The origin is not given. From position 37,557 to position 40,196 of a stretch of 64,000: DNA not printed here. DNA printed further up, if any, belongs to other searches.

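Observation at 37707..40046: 779-aa fusion of an amidohydrolase_2 metal hydrolase with a class-III PLP aminotransferase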

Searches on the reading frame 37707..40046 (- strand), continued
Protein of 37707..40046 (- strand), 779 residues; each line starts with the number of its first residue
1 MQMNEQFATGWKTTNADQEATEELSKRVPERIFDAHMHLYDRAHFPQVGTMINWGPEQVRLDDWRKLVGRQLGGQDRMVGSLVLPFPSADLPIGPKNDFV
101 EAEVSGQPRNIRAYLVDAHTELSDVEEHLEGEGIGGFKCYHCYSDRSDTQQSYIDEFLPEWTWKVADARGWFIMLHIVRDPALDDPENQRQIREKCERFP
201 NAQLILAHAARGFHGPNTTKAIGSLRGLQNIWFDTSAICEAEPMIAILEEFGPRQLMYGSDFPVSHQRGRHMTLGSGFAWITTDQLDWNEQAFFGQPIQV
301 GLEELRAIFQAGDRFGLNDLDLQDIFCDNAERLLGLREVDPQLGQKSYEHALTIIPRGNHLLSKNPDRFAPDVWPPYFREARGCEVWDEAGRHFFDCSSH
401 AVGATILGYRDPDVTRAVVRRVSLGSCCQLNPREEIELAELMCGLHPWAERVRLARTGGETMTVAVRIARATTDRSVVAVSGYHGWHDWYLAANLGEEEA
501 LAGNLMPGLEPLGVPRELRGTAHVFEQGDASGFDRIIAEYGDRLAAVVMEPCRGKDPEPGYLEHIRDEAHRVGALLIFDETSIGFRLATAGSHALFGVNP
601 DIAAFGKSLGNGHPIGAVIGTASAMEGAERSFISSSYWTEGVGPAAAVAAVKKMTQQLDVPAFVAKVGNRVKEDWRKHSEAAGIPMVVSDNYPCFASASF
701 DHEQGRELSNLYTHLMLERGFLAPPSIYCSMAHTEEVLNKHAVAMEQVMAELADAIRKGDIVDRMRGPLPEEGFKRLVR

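Call 61: search_protein_families(library=pfam, proteins=[L060:6737-8299:+, L082:5631-7196:+, L082:7193-8749:+, L082:2151-5597:+, L082:4-2154:+, L082:14109-15323:+], max_evalue=1)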
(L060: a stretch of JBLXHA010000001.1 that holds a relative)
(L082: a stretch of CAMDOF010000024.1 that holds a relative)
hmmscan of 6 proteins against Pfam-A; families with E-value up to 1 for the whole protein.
L060:6737-8299:+ (520 aa): 0 families

L082:5631-7196:+ (521 aa): 0 families

L082:7193-8749:+ (518 aa): 0 families

L082:2151-5597:+ (1148 aa): 5 families
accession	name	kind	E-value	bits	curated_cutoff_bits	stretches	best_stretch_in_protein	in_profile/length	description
PF13646.12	HEAT_2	-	3.4e-18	66.1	27.7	2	521-604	4-87/88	HEAT repeats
PF07602.17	DUF1565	-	3.9e-05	23.5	20.3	1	725-763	2-41/257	Protein of unknown function (DUF1565)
PF03130.22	HEAT_PBS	-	0.00091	20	20.9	2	565-591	2-27/27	PBS lyase HEAT-like repeat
PF02985.28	HEAT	-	0.0014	19.2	23.5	0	458-480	4-26/31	HEAT repeat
PF13513.12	HEAT_EZ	-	0.072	14.1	27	0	565-607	4-55/55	HEAT-like repeat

L082:4-2154:+ (716 aa): 6 families
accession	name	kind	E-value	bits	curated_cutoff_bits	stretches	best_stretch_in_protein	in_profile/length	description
PF20434.5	BD-FAE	-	4.8e-20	72.4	26.8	1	438-645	5-200/215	BD-FAE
PF07859.19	Abhydrolase_3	-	3.9e-08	33.7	25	1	448-545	1-90/210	alpha/beta hydrolase fold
PF00135.34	COesterase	-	2e-05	24.2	27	1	438-539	92-196/515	Carboxylesterase family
PF00326.27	Peptidase_S9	-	0.0088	16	22.6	1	499-547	37-86/213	Prolyl oligopeptidase family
PF20115.4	DUF6505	-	0.11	12.4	23.9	1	235-290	46-98/159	Family of unknown function (DUF6505)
PF15728.10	DUF4679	-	0.21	11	27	1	309-402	267-357/399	Domain of unknown function (DUF4679)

L082:14109-15323:+ (404 aa): 2 families
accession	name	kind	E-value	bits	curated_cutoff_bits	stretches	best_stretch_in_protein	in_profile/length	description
PF13378.12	MR_MLE_C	-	1.6e-44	152.7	29.4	1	148-380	3-218/219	Enolase C-terminal domain-like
PF02746.21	MR_MLE_N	-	8.1e-14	52.3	22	1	28-124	26-117/117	Mandelate racemase / muconate lactonizing enzyme, N-terminal domain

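Call 72: search_solved_structures(query=L085:8419-9936:+, max_evalue=0.001)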
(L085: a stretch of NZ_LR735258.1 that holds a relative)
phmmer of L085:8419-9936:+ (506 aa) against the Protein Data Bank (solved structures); distinct sequences matched with E-value up to 0.001: 15.
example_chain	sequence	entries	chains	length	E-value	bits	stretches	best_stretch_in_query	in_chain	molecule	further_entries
5nv9_A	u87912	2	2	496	1.1e-49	173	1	19-490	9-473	Putative sodium:solute symporter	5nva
26va_A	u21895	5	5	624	2.3e-32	115.9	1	13-470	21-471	Sodium-dependent multivitamin transporter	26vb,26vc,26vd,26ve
7sl9_A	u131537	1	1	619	8.7e-30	107.4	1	18-464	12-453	Sodium-coupled monocarboxylate transporter 1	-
9zfl_A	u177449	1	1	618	7.2e-23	84.6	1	41-474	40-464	Sodium/iodide cotransporter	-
7uuy_A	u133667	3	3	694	1.3e-22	83.7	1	41-474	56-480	Sodium/iodide cotransporter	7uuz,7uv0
7vsi_A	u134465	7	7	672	2.3e-22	82.9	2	254-466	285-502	Sodium/glucose cotransporter 2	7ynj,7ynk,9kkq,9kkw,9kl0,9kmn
8hb0_A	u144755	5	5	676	2.3e-22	82.9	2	254-466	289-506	Sodium/glucose cotransporter 2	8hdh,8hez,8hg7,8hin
7wmv_A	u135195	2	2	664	3.4e-21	79.1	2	254-459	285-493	Sodium/glucose cotransporter 1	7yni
7sl8_A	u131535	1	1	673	4.6e-21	78.6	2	254-458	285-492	Sodium/glucose cotransporter 1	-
7sla_A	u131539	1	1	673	4.7e-21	78.6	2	254-458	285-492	Sodium/glucose cotransporter 1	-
2xq2_A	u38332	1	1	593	1e-19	74.2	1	16-468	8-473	SODIUM/GLUCOSE COTRANSPORTER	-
3dh4_A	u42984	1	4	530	1.2e-14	57.5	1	52-468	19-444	Sodium/glucose cotransporter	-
2xq2_B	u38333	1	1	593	3e-14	56.2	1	59-467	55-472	SODIUM/GLUCOSE COTRANSPORTER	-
8j74_A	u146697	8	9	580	1.1e-05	27.9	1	22-437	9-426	High affinity choline transporter 1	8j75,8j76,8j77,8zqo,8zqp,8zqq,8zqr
9bfi_A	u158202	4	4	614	1.4e-05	27.6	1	22-437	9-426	High affinity choline transporter 1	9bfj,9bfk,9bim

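Call 73: search_solved_structures(query=L085:920-2047:+, max_evalue=0.01)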
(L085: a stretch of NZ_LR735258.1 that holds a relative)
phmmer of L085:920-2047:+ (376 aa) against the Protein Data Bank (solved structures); distinct sequences matched with E-value up to 0.01: 18.
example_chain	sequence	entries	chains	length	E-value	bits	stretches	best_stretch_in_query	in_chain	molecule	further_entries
2ya4_A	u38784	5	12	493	1.6e-05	27.3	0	57-259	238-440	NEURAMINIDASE A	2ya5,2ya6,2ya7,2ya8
5kky_A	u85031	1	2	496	1.6e-05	27.3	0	57-259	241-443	Sialidase A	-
2w20_A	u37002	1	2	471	1.7e-05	27.2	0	57-259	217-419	SIALIDASE A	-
3h71_A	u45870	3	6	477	1.9e-05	27.1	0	57-259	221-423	Sialidase A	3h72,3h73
2vvz_A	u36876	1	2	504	2e-05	27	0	57-259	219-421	SIALIDASE A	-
7a54_A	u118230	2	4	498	2.3e-05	26.8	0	57-259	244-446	Sialidase A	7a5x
4yw1_A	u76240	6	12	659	0.00011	24.6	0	133-206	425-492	Neuraminidase C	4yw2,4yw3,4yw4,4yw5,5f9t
6qzh_A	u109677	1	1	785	0.00011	24.6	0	56-259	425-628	C-C chemokine receptor type 7,Sialidase A,C-C chemokine receptor type 7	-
4yz1_A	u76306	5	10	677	0.00012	24.4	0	133-206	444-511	Putative neuraminidase | Sialidase NanC | Neuraminidase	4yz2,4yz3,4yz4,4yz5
9k6l_R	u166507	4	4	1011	0.00026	23.3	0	56-259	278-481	exo-alpha-sialidase,Taste receptor type 2 member 16,LgBiT | Fusion protein 1,exo-alpha-sialidase,Taste receptor type 2 member 16,Fusion protein 2,exo- | Fusion 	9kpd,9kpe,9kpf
4bbw_A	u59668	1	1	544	0.00029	23.2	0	127-207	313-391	SIALIDASE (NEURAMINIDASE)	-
8feb_A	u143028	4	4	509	0.0003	23.2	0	145-205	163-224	Sialidase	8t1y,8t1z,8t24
6mnj_A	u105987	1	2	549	0.00037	22.8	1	59-203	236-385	Hz136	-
8gn6_C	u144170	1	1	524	0.00039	22.8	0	145-205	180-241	Sialidase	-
8gn6_A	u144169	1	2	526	0.0004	22.7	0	145-205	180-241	Sialidase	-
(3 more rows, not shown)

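Call 101: list_cluster_members(proteins=[window:37707-40046:-, P0002, P0019])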
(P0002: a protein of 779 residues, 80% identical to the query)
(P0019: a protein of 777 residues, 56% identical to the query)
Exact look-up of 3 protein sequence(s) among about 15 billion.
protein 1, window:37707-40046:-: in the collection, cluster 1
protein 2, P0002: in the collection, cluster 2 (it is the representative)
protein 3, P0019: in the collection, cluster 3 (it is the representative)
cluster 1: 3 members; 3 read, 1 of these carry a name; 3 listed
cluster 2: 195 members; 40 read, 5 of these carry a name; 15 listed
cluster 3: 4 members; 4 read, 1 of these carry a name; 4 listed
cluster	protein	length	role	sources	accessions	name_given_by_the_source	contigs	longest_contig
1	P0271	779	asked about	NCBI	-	-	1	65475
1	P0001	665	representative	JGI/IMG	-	glutamate-1-semialdehyde 2,1-aminomutase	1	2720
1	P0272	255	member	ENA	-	-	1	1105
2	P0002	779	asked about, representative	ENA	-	-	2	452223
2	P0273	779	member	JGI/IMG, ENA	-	glutamate-1-semialdehyde 2,1-aminomutase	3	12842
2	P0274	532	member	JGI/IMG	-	glutamate-1-semialdehyde 2,1-aminomutase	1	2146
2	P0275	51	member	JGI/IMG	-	hypothetical protein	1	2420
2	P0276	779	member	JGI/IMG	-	glutamate-1-semialdehyde 2,1-aminomutase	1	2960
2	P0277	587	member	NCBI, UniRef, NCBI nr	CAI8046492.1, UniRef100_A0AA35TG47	3-aminobutyryl-CoA aminotransferase [Geodia barretti] | 3-aminobutyryl-CoA aminotransferase n=1 Tax=Geodia barretti TaxID=519541 ...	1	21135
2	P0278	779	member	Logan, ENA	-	-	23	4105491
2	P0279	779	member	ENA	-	-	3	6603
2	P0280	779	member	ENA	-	-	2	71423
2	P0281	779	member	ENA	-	-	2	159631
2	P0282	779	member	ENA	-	-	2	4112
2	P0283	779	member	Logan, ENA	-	-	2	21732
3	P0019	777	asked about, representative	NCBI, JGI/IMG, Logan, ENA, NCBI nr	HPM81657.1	MAG TPA: aminotransferase class III-fold pyridoxal phosphate-dependent enzyme [Candidatus ... | aminotransferase class III-fold pyridoxal phosphate-dependent enzyme [Candidatus ...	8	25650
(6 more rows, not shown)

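Call 105: fold_search(model_id=the predicted structure, library=pdb)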
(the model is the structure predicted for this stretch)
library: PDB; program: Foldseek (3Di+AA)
matches with E <= 10: 1820; with E <= 0.001: 1324
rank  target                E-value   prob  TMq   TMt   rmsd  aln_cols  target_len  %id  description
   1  5i92_B                8.4e-26  1.00  0.42  0.75   4.5       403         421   27  Crystal structure of Glutamate-1-semialdehyde 2,1- aminomutase (GSA) from Pseudomonas aeruginosa (released 2016-03-23)
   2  5i92_D                2.0e-25  1.00  0.42  0.75   4.4       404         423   27  Crystal structure of Glutamate-1-semialdehyde 2,1- aminomutase (GSA) from Pseudomonas aeruginosa (released 2016-03-23)
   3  5i92_A                3.4e-25  1.00  0.42  0.75   4.5       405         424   27  Crystal structure of Glutamate-1-semialdehyde 2,1- aminomutase (GSA) from Pseudomonas aeruginosa (released 2016-03-23)
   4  4zm3_D                4.9e-25  1.00  0.42  0.80   4.0       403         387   25  Crystal structure of PLP-Dependent 3-Aminobenzoate Synthase PctV wild-type (released 2015-10-14)
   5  5i92_F                5.7e-25  1.00  0.41  0.73   4.5       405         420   27  Crystal structure of Glutamate-1-semialdehyde 2,1- aminomutase (GSA) from Pseudomonas aeruginosa (released 2016-03-23)
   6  4zm3_C                1.4e-24  1.00  0.42  0.81   3.7       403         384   26  Crystal structure of PLP-Dependent 3-Aminobenzoate Synthase PctV wild-type (released 2015-10-14)
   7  4zm4_B                1.4e-24  1.00  0.43  0.76   3.7       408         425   25  Complex structure of PctV K276R mutant with PMP and 3-dehydroshkimate (released 2015-10-14)
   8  4zm3_A                1.4e-24  1.00  0.42  0.79   4.4       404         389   25  Crystal structure of PLP-Dependent 3-Aminobenzoate Synthase PctV wild-type (released 2015-10-14)
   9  4zm4_C                1.9e-24  1.00  0.42  0.76   4.1       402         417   25  Complex structure of PctV K276R mutant with PMP and 3-dehydroshkimate (released 2015-10-14)
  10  3bs8                  2.8e-24  1.00  0.42  0.73  11.9       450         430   26  Crystal structure of Glutamate 1-Semialdehyde Aminotransferase complexed with pyridoxamine-5'-phosphate From Bacillus su (released 2008-12-23)
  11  5i92_C                3.1e-24  1.00  0.42  0.74   4.3       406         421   27  Crystal structure of Glutamate-1-semialdehyde 2,1- aminomutase (GSA) from Pseudomonas aeruginosa (released 2016-03-23)
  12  4zm4_A                3.3e-24  1.00  0.42  0.76   4.1       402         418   25  Complex structure of PctV K276R mutant with PMP and 3-dehydroshkimate (released 2015-10-14)
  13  4zm3_B                4.5e-24  1.00  0.41  0.81   4.0       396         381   25  Crystal structure of PLP-Dependent 3-Aminobenzoate Synthase PctV wild-type (released 2015-10-14)
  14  2epj                  1.5e-23  1.00  0.42  0.75   4.0       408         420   24  Crystal structure of glutamate-1-semialdehyde 2,1-aminomutase from Aeropyrum pernix (released 2007-10-02)
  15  2e7u                  1.7e-23  1.00  0.42  0.75  10.3       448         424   25  Crystal structure of glutamate-1-semialdehyde 2,1-aminomutase from Thermus thermophilus HB8 (released 2007-07-17)
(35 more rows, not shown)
